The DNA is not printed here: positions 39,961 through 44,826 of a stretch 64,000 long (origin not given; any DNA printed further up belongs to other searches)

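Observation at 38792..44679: NHL beta-propeller gene followed by a 1522-aa secreted multihaem-cytochrome / Ig-repeat / beta-helix fusion protein: candidate undescribed extracellular redox module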

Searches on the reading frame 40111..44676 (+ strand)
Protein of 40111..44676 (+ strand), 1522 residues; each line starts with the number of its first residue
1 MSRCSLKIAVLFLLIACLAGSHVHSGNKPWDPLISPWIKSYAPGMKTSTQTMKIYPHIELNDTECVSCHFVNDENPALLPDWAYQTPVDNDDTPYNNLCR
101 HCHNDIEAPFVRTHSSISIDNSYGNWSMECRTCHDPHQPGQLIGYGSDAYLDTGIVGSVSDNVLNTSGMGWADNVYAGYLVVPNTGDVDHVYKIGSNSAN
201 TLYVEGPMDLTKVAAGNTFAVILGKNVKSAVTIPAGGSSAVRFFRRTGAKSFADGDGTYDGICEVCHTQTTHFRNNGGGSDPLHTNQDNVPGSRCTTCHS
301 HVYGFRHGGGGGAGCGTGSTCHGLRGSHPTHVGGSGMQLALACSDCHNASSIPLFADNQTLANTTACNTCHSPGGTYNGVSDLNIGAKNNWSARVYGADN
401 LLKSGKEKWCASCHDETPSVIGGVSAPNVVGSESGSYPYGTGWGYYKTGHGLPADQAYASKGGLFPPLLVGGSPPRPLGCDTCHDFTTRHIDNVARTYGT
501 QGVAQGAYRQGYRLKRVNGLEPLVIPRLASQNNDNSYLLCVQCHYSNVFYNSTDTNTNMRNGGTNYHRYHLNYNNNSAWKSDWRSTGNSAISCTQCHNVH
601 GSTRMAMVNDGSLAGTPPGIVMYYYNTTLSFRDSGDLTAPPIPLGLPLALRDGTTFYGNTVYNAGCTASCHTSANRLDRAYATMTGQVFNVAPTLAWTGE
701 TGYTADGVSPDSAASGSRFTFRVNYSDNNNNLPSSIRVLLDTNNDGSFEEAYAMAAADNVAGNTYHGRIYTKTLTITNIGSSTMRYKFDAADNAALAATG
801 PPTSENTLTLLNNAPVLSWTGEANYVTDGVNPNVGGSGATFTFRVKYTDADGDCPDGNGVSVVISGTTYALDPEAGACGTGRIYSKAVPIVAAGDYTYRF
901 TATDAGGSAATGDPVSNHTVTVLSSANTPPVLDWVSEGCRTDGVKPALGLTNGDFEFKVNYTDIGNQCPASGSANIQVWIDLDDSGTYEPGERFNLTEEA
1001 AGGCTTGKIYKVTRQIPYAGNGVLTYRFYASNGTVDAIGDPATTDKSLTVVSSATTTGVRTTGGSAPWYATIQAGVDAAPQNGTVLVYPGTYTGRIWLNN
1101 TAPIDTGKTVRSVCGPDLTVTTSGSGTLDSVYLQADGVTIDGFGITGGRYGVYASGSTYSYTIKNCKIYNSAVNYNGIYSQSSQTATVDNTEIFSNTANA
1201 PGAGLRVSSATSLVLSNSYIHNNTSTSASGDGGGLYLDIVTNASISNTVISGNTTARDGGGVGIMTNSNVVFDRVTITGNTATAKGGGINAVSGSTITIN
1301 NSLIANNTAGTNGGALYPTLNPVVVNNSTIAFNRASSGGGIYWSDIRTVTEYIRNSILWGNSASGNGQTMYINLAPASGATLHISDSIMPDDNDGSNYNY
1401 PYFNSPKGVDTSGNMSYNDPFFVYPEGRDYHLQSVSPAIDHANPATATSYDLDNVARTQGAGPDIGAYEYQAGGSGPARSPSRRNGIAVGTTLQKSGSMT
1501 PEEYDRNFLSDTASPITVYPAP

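Call 5: search_protein_families(library=pfam, proteins=[window:40111-44676:+], max_evalue=0.1)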
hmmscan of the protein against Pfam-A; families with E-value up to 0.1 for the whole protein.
window:40111-44676:+ (1522 aa): 7 families
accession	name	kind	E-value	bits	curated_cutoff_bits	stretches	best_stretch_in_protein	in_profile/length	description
PF22113.1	Mtrc-MtrF_II-IV_dom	-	4e-12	46.4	30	3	57-137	76-166/176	Outer membrane cytochrome MtrC/MtrF-like, domains II/IV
PF14522.11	Cytochrome_C7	-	2e-09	37.6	24.8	2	328-414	5-66/67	Cytochrome c7 and related cytochrome c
PF14537.11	Cytochrom_c3_2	-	1.3e-08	35.6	25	1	538-603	7-70/79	Cytochrome c3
PF09699.15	Paired_CXXCH_1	-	7.7e-05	22.7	20.6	2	592-608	8-24/41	Doubled CXXCH motif (Paired_CXXCH_1)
PF06280.18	fn3_5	-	0.0052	17.9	27.6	0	180-243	14-76/112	Fn3-like domain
PF09526.16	DUF2387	-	0.02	15.3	25.9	0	51-77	19-45/72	Probable metal-binding protein (DUF2387)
PF16480.10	DUF5057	-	0.022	14.6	27.9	1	698-765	119-185/378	Domain of unknown function (DUF5057)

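Call 6: search_protein_families(library=ncbifam, proteins=[window:40111-44676:+], max_evalue=0.1)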
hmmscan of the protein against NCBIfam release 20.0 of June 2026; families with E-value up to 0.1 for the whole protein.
window:40111-44676:+ (1522 aa): 3 families
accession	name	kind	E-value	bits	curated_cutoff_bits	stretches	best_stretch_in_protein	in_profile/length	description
TIGR03508.1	decahem_SO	subfamily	2.6e-11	43.5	192.2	2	477-610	34-163/258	DmsE family decaheme c-type cytochrome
NF041518.1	choice_anch_Q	domain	7.6e-11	42.1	25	1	1430-1471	17-58/58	choice-of-anchor Q domain-containing protein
NF041028.1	decahem_GSU2203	exception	5.1e-05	22.6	325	1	57-139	121-186/317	GSU2203 family decaheme c-type cytochrome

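Call 11: find_homologous_proteins(query=window:40111-44676:+)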
Query window:40111-44676:+ (1522 aa): 506 proteins with E <= 0.001 among 8000 candidates; the best 120 are listed.
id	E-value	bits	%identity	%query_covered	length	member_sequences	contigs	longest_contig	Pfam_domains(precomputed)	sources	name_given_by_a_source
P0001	0.0e+0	3517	100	100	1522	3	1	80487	PF14537.12,PF14522.12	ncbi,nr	ncbi:MAG: hypothetical protein HZB63_09725 [Deltaproteobacteria bacterium]|nr:hypothetical protein [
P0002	0.0e+0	2970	85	100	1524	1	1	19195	PF14537.12,PF14522.12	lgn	-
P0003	0.0e+0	2856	82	99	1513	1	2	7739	PF13229.13,PF09699.16,PF14522.12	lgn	-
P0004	0.0e+0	2796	81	98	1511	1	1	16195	PF13229.13,PF14537.12,PF14522.12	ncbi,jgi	jgi:hypothetical protein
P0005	0.0e+0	2777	79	100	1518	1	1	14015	PF14537.12,PF14522.12,PF22113.2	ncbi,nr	ncbi:MAG: hypothetical protein HY896_07945 [Deltaproteobacteria bacterium]|nr:hypothetical protein [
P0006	0.0e+0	2577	74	99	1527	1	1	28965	PF14537.12,PF14522.12,PF22113.2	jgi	jgi:hypothetical protein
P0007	0.0e+0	1643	42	94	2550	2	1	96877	PF13229.13,PF14522.12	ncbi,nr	ncbi:MAG: right-handed parallel beta-helix repeat-containing protein [Nitrospirae bacterium]|nr:righ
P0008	0.0e+0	1481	44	94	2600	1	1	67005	PF13229.13,PF23657.2,PF14537.12,PF20009.5,PF26745.1,PF14522.12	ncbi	ncbi:MAG: choice-of-anchor Q domain-containing protein [Thermodesulfobacteriota bacterium]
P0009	0.0e+0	1324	41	59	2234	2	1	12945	PF13229.13,PF09699.16,PF14537.12,PF20009.5,PF14522.12,PF05048.20,PF22113.2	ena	-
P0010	0.0e+0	1301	45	58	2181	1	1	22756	PF13229.13,PF09699.16,PF14537.12,PF14522.12,PF05048.20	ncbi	ncbi:MAG: hypothetical protein Kow0089_23200 [Desulfobulbaceae bacterium]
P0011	0.0e+0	1301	39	93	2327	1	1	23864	PF13229.13,PF09699.16,PF20009.5,PF26745.1,PF14522.12,PF05048.20,PF22113.2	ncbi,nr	ncbi:MAG: right-handed parallel beta-helix repeat-containing protein [Candidatus Polarisedimenticola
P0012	0.0e+0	1290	38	95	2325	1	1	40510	PF13229.13,PF09699.16,PF20009.5,PF14522.12,PF05048.20,PF22113.2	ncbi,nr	ncbi:MAG: right-handed parallel beta-helix repeat-containing protein [Candidatus Polarisedimenticola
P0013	0.0e+0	1252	41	59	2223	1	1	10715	PF13229.13,PF09699.16,PF14522.12,PF05048.20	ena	-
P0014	0.0e+0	1229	37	94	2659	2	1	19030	PF13229.13,PF20009.5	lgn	-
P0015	0.0e+0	1223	38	93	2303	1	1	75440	PF09699.16,PF02415.24,PF14522.12,PF22113.2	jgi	jgi:hypothetical protein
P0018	0.0e+0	1128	35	88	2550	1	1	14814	PF09699.16,PF23657.2,PF14537.12,PF14522.12,PF22113.2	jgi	jgi:predicted outer membrane repeat protein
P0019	0.0e+0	1126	37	85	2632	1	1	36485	PF13229.13,PF09699.16,PF20009.5,PF22113.2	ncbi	ncbi:right-handed parallel beta-helix repeat-containing protein [Pseudomonadota bacterium]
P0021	0.0e+0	1110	38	87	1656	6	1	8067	PF09699.16,PF14537.12,PF14522.12,PF05048.20,PF22113.2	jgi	-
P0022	0.0e+0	1108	44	65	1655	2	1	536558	PF14537.12,PF20009.5,PF14522.12,PF05048.20,PF22113.2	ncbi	ncbi:MAG: multiheme c-type cytochrome [Desulfobulbaceae bacterium]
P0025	0.0e+0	1061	43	59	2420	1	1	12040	PF13229.13,PF13205.13,PF14522.12,PF22113.2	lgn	-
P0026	0.0e+0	1047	49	67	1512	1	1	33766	PF09699.16,PF24681.2,PF13415.13,PF14522.12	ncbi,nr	ncbi:MAG: hypothetical protein HZC49_07525 [Nitrospirae bacterium]|nr:hypothetical protein [Nitrospi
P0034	2.6e-295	1001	41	93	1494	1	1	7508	PF13229.13,PF14522.12,PF05048.20,PF22113.2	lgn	-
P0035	3.0e-295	1001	41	94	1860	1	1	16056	PF13229.13,PF02415.24,PF01436.28,PF14522.12,PF08450.19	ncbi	-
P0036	1.9e-290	985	40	93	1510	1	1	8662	PF14537.12,PF02415.24,PF14522.12,PF22113.2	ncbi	-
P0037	6.4e-286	970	39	94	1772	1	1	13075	PF13229.13,PF14537.12,PF14522.12,PF22113.2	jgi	-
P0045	1.7e-276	939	40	65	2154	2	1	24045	PF13229.13,PF09699.16,PF23657.2,PF14537.12,PF20009.5,PF13385.14,PF14522.12,PF22113.2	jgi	-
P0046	1.5e-274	933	41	81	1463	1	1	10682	PF09699.16,PF14537.12,PF20009.5,PF14522.12,PF22113.2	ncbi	-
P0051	4.4e-267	908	41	81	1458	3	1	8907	PF09699.16,PF14537.12,PF20009.5,PF14522.12,PF22113.2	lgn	-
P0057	1.9e-251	856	40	58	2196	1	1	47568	PF09699.16,PF03160.21,PF20009.5,PF14522.12,PF22113.2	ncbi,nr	ncbi:MAG: hypothetical protein M8357_08615 [Desulfobulbaceae bacterium]|nr:hypothetical protein [Des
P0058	5.5e-250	851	41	80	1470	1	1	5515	-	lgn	-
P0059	1.2e-247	843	35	75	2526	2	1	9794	PF13229.13,PF09699.16,PF22113.2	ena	-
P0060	1.3e-243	830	39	82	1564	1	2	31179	PF13229.13,PF09699.16,PF14537.12,PF14522.12,PF05048.20,PF22113.2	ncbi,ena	-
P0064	1.7e-239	816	37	93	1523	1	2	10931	PF13229.13,PF09699.16,PF14522.12,PF22113.2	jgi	-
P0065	6.4e-239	814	41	80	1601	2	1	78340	PF09699.16,PF14537.12,PF14522.12,PF22113.2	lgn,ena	-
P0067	5.3e-238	811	42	54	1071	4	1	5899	PF09699.16,PF14522.12,PF22113.2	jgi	jgi:hypothetical protein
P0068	3.5e-236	805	38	82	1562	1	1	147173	PF13229.13,PF09699.16,PF14537.12,PF14522.12,PF05048.20,PF22113.2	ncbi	-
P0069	1.3e-235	804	40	80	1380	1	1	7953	PF09699.16,PF22113.2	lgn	-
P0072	1.3e-233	797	41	77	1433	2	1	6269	PF20009.5,PF22113.2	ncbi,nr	ncbi:MAG: hypothetical protein KAT93_02425, partial [Desulfuromonadales bacterium]|nr:hypothetical p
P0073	4.8e-231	788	40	79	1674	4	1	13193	PF09699.16,PF14537.12,PF11617.14,PF14522.12,PF22113.2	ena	-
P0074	4.8e-231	788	39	82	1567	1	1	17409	PF13229.13,PF09699.16,PF14537.12,PF14522.12,PF05048.20,PF22113.2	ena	-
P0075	2.1e-228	780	39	80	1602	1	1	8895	PF09699.16,PF14537.12,PF20009.5,PF14522.12,PF22113.2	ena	-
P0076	5.3e-228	778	38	82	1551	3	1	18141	PF13229.13,PF09699.16,PF14537.12,PF20009.5,PF14522.12,PF05048.20,PF22113.2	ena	-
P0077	1.4e-227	777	39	85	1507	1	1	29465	PF13229.13,PF14522.12,PF05048.20,PF22113.2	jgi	-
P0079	7.1e-226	771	38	83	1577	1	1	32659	PF13229.13,PF09699.16,PF23657.2,PF14537.12,PF14522.12,PF22113.2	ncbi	-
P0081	8.2e-220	751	38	78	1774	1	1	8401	PF14537.12,PF14522.12,PF22113.2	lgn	-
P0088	4.9e-211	722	39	79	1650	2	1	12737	PF09699.16,PF14537.12,PF11617.14,PF14522.12,PF22113.2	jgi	jgi:protein-arginine kinase activator protein McsA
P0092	6.4e-209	715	41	43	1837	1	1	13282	PF13229.13,PF14537.12,PF09698.16,PF14522.12,PF22113.2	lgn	-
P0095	9.8e-204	698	37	81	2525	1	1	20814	PF13229.13,PF09699.16,PF25788.3,PF14522.12,PF22113.2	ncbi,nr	ncbi:MAG: right-handed parallel beta-helix repeat-containing protein [Deltaproteobacteria bacterium]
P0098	4.2e-201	689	44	50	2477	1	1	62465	PF07495.20,PF09699.16,PF14537.12,PF00415.25,PF13385.14,PF13540.13,PF02973.23,PF25384.2,PF14522.12,PF25390.2,PF22113.2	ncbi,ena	-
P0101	3.1e-199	683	39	71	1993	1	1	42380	PF13229.13,PF14537.12,PF14522.12,PF22113.2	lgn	-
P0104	4.8e-197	676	37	76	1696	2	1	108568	PF09699.16,PF14537.12,PF01095.26,PF20009.5,PF14522.12,PF22113.2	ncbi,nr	ncbi:MAG: pectinesterase family protein [Nitrospirota bacterium]|nr:pectinesterase family protein [N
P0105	7.1e-197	675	43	39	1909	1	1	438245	PF13229.13,PF09699.16,PF22113.2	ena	-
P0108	2.3e-192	660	34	85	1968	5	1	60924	PF13229.13,PF09699.16,PF14537.12,PF14522.12,PF22113.2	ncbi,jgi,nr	ncbi:MAG: hypothetical protein GXO80_03355 [Chlorobi bacterium]|nr:hypothetical protein [Chlorobiota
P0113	1.4e-178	614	36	82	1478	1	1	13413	PF13229.13,PF14522.12,PF22113.2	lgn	-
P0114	2.7e-177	610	40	50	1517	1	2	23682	PF14537.12,PF14522.12,PF22113.2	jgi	jgi:hypothetical protein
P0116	2.7e-172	594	46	48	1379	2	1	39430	PF09699.16,PF13205.13,PF17170.11,PF01436.28,PF06739.18,PF14522.12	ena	-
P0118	1.1e-170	588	35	79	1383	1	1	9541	PF09699.16,PF14537.12,PF14522.12,PF22113.2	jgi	jgi:predicted CXXCH cytochrome family protein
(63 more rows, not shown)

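Call 17: find_encoding_contigs(protein=P0001, flank=10000, max_places=3)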
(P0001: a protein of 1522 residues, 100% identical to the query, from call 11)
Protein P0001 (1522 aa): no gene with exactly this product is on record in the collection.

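Call 18: find_encoding_contigs(protein=P0002, flank=10000, max_places=2)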
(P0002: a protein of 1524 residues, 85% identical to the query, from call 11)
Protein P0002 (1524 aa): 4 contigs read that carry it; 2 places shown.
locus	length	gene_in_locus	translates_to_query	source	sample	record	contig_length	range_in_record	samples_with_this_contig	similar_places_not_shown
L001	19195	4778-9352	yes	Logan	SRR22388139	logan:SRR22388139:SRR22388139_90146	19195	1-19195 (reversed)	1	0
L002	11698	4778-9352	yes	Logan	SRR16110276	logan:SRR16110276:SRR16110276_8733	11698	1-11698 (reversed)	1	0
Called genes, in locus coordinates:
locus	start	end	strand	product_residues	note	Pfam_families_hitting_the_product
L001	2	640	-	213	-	?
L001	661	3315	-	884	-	PF17159:MASE3, PF13188:PAS_8 (weak), PF00512:HisKA, PF02518:HATPase_c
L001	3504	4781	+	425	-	PF08450:SGL (faint), PF25021:TEN_NHL (faint), PF06739:SBBP (faint), PF17170:DUF5128 (faint), PF01436:NHL (weak)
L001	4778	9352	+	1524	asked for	PF14522:Cytochrome_C7 (faint), PF14537:Cytochrom_c3_2 (faint)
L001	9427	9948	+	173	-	PF04463:2-thiour_desulf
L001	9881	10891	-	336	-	PF11383:DUF3187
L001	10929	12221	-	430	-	PF00501:AMP-binding, PF14535:AMP-binding_C_2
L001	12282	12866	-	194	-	PF01558:POR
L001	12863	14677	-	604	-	PF01855:POR_N, PF02775:TPP_enzyme_C, PF13187:Fer4_9 (weak), PF13237:Fer4_10 (weak), PF00037:Fer4 (weak)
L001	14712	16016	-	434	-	PF06808:DctM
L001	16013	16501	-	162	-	PF04290:DctQ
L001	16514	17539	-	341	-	PF03480:DctP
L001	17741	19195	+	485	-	?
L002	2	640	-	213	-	?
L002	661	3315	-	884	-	PF17159:MASE3, PF13188:PAS_8 (weak), PF00512:HisKA, PF02518:HATPase_c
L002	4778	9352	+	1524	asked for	PF14522:Cytochrome_C7 (faint), PF14537:Cytochrom_c3_2 (faint)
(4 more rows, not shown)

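Call 19: find_encoding_contigs(protein=P0006, flank=10000, max_places=2)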
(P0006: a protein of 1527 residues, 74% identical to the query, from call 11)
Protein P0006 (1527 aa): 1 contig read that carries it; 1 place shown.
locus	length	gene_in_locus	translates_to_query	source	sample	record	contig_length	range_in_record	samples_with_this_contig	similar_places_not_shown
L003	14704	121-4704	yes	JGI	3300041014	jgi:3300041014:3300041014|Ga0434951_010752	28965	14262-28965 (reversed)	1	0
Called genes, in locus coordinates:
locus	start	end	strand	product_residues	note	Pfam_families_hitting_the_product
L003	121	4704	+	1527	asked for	PF14522:Cytochrome_C7 (faint), PF14537:Cytochrom_c3_2 (faint), PF22113:Mtrc-MtrF_II-IV_dom (faint)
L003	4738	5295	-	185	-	PF03352:Adenine_glyco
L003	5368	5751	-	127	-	PF13911:AhpC-TSA_2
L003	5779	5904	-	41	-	-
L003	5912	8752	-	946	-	PF01590:GAF, PF13185:GAF_2, PF13492:GAF_3, PF00989:PAS, PF13188:PAS_8, PF13426:PAS_9, PF02518:HATPase_c, PF00072:Response_reg, +2 more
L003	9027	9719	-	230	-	PF12225:DUF5981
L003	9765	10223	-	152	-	PF02662:FlpD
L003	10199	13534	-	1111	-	PF13510:Fer2_4, PF12838:Fer4_7, PF13183:Fer4_8 (weak), PF13187:Fer4_9 (weak), PF00890:FAD_binding_2, PF12831:FAD_oxidored, PF13450:NAD_binding_8, PF13237:Fer4_10, +10 more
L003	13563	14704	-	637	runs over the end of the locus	PF01512:Complex1_51K, PF10589:NADH_4Fe-4S, PF00037:Fer4 (weak), PF12837:Fer4_6 (weak), PF12838:Fer4_7 (weak), PF13187:Fer4_9 (weak), PF13237:Fer4_10, PF14697:Fer4_21, +1 more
